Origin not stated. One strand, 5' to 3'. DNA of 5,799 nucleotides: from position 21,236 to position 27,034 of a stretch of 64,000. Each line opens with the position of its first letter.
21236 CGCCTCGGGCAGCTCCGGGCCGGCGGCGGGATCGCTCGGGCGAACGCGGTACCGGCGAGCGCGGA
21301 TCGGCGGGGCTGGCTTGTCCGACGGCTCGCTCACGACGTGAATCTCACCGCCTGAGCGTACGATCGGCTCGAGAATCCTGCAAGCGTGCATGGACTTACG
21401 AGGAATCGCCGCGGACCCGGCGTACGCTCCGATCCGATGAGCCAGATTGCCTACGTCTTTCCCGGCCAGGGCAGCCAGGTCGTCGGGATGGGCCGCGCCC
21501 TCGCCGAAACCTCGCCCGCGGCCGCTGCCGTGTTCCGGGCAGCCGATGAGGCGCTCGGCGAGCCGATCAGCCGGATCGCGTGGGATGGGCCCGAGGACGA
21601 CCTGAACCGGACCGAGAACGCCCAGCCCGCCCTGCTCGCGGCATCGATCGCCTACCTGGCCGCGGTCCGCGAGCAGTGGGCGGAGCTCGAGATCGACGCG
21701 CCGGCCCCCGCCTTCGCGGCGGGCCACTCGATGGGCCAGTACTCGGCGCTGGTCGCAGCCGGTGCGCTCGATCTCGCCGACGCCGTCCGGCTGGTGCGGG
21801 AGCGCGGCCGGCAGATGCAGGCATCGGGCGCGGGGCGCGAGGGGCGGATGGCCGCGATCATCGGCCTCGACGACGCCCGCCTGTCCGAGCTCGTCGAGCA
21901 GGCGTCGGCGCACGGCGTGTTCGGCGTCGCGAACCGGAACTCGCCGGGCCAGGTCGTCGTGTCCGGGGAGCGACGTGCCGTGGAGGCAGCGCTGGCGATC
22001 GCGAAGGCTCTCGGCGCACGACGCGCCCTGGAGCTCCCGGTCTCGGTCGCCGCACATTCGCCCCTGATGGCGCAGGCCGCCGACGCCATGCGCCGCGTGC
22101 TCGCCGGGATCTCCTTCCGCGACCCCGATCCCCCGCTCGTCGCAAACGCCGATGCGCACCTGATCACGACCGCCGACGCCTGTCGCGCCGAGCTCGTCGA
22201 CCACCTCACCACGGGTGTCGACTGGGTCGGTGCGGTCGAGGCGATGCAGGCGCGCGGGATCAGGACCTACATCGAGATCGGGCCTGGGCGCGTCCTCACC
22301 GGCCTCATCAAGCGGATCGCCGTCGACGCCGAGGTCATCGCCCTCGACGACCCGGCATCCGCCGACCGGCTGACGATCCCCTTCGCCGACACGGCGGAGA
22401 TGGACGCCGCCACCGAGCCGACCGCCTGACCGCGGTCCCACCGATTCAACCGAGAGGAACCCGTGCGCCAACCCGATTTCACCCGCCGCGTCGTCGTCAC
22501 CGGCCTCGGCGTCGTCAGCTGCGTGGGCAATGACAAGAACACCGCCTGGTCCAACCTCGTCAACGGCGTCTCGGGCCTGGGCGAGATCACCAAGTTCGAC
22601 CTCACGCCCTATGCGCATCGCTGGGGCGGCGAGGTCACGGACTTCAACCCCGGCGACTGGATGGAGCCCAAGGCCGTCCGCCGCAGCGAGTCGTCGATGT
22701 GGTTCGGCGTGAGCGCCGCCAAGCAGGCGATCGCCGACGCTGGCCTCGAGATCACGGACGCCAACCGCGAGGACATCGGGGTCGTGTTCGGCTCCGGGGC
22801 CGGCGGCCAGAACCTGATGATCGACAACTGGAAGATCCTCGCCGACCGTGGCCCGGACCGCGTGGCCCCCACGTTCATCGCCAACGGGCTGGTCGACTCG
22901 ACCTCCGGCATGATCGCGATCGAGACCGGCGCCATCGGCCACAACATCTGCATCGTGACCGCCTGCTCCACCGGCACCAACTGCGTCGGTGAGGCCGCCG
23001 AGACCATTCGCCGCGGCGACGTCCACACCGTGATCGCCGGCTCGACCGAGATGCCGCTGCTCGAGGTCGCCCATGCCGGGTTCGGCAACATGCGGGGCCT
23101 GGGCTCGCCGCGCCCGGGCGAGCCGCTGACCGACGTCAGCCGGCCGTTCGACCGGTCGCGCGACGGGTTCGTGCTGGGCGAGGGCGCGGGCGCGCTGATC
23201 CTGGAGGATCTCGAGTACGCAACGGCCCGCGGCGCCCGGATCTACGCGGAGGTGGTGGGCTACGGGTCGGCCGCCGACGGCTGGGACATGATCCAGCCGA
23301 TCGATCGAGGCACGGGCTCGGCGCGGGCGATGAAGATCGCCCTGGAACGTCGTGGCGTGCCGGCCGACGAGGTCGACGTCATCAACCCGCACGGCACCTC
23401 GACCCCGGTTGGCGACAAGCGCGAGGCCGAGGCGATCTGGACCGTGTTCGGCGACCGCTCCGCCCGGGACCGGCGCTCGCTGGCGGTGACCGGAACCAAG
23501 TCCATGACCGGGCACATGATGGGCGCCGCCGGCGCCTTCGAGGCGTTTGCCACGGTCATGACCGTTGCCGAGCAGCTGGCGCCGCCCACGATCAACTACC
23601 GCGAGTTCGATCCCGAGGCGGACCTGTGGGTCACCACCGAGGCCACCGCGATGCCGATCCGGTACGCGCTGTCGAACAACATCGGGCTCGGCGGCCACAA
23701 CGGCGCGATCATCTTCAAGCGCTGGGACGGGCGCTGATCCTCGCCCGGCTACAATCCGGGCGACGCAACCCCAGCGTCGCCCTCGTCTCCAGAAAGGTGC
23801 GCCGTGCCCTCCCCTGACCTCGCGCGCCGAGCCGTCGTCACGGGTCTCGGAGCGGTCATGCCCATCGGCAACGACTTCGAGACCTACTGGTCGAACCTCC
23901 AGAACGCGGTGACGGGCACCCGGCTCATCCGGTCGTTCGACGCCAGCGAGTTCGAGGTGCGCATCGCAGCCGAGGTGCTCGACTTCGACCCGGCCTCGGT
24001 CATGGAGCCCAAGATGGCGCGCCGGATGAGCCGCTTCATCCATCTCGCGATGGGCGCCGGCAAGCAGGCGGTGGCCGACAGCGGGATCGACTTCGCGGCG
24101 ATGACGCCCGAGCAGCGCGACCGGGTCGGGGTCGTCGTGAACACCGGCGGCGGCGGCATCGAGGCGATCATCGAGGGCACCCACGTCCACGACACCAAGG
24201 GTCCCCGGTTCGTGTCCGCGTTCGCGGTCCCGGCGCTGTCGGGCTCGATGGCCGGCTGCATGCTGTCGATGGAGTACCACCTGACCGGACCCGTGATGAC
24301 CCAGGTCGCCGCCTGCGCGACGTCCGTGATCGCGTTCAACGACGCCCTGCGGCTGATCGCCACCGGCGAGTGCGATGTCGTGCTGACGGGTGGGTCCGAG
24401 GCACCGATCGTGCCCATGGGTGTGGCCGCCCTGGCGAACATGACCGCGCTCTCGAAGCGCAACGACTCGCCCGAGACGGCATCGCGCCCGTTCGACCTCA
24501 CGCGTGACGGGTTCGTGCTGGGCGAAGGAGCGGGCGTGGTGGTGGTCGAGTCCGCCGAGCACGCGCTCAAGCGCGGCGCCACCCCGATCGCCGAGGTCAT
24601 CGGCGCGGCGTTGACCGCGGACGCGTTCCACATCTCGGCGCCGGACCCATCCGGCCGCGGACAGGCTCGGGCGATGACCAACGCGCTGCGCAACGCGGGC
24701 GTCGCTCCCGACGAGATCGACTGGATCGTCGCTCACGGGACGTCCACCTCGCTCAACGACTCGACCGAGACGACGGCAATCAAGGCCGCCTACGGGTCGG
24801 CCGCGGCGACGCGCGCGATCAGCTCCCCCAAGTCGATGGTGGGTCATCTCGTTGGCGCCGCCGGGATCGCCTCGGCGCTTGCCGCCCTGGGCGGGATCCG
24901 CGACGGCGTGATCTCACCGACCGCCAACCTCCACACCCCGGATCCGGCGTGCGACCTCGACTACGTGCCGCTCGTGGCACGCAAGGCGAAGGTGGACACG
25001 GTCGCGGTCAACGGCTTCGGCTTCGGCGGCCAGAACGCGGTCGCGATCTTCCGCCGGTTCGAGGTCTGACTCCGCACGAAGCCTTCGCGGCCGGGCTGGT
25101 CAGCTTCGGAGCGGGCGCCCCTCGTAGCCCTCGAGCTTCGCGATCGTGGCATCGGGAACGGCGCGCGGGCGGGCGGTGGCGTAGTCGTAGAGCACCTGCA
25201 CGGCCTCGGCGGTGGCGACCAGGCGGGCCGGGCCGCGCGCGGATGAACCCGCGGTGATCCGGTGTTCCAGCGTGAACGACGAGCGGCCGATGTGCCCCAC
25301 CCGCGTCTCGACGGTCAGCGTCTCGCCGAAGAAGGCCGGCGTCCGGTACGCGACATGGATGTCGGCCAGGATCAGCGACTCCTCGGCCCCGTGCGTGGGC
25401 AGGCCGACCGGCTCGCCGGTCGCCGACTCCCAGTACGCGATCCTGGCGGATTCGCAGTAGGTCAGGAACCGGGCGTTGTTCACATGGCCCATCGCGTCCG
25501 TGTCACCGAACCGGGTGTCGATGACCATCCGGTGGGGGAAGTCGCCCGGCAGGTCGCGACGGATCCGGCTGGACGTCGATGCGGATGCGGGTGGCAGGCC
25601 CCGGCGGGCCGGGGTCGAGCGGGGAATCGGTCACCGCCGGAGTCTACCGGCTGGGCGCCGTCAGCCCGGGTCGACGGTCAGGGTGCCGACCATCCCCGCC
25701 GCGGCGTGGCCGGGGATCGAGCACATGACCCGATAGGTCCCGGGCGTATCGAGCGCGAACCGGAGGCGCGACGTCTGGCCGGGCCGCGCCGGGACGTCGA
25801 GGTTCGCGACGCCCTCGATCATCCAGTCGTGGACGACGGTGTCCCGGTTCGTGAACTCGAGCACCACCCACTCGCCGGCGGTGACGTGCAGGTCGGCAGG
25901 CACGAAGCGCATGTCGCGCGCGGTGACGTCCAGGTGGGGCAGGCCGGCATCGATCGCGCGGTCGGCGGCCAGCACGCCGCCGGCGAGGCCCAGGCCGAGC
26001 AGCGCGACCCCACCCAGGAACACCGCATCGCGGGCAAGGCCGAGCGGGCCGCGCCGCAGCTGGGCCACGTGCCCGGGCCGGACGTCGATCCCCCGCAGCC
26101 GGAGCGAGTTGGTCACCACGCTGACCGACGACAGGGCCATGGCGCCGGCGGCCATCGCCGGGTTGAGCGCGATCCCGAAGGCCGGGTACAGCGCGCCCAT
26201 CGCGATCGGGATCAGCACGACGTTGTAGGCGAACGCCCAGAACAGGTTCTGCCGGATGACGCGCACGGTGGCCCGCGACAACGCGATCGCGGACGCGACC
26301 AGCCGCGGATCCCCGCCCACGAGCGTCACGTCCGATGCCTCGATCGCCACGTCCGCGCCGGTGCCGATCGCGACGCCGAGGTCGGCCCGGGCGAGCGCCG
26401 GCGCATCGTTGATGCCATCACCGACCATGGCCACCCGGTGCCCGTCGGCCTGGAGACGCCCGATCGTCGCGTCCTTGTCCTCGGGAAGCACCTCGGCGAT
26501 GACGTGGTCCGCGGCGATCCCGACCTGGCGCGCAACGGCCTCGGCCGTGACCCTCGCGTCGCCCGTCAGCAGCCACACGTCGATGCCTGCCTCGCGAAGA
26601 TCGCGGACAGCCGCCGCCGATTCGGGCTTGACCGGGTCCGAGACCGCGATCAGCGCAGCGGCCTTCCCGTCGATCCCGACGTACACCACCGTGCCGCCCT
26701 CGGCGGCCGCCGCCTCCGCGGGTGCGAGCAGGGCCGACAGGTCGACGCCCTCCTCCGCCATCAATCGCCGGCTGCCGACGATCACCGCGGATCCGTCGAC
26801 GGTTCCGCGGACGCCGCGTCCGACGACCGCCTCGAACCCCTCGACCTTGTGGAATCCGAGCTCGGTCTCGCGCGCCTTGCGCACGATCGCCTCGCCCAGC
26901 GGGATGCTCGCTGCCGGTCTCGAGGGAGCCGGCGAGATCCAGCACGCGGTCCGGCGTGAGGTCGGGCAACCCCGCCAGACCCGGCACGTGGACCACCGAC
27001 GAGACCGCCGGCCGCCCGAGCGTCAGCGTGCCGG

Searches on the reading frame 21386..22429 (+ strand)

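Call 16: search_protein_families(library=pfam, proteins=[window:21386-22429:+], max_evalue=0.001)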
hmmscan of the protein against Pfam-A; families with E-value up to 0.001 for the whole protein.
window:21386-22429:+ (347 aa): 1 family
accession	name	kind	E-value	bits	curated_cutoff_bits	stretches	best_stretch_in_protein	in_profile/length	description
PF00698.26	Acyl_transf_1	-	2.1e-37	129.7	32.7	1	23-309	2-276/319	Acyl transferase domain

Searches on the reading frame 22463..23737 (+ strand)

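Call 16: search_protein_families(library=pfam, proteins=[window:22463-23737:+], max_evalue=0.001)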
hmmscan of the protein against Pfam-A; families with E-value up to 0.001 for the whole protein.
window:22463-23737:+ (424 aa): 2 families
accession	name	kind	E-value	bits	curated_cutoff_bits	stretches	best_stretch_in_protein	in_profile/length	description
PF00109.32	ketoacyl-synt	-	3.1e-42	145.4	20.8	1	8-251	2-250/252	Beta-ketoacyl synthase, N-terminal domain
PF02801.28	Ketoacyl-synt_C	-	7.4e-32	110.3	20.8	1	261-379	1-118/119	Beta-ketoacyl synthase, C-terminal domain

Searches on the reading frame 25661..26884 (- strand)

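Call 16: search_protein_families(library=pfam, proteins=[window:25661-26884:-], max_evalue=0.001)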
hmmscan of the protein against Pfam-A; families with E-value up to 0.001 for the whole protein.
window:25661-26884:- (407 aa): 6 families
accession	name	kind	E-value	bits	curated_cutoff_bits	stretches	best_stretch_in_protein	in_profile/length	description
PF00702.32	Hydrolase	-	2.6e-26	93.6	26.4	1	26-168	52-191/191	haloacid dehalogenase-like hydrolase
PF13473.12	Cupredoxin_1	-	4.1e-11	43.3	27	1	312-398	17-101/104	Cupredoxin-like domain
PF00127.26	Copper-bind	-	2.7e-09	37.8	21.2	1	318-404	5-98/99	Copper binding proteins, plastocyanin/azurin family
PF12710.13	HAD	-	7.7e-07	30.2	27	1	84-164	83-188/189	haloacid dehalogenase-like hydrolase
PF08282.18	Hydrolase_3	-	3.7e-06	27.3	20.9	1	143-187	198-242/255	haloacid dehalogenase-like hydrolase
PF07731.20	Cu-oxidase_2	-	2.5e-05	24.5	20.4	1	366-406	95-135/137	Multicopper oxidase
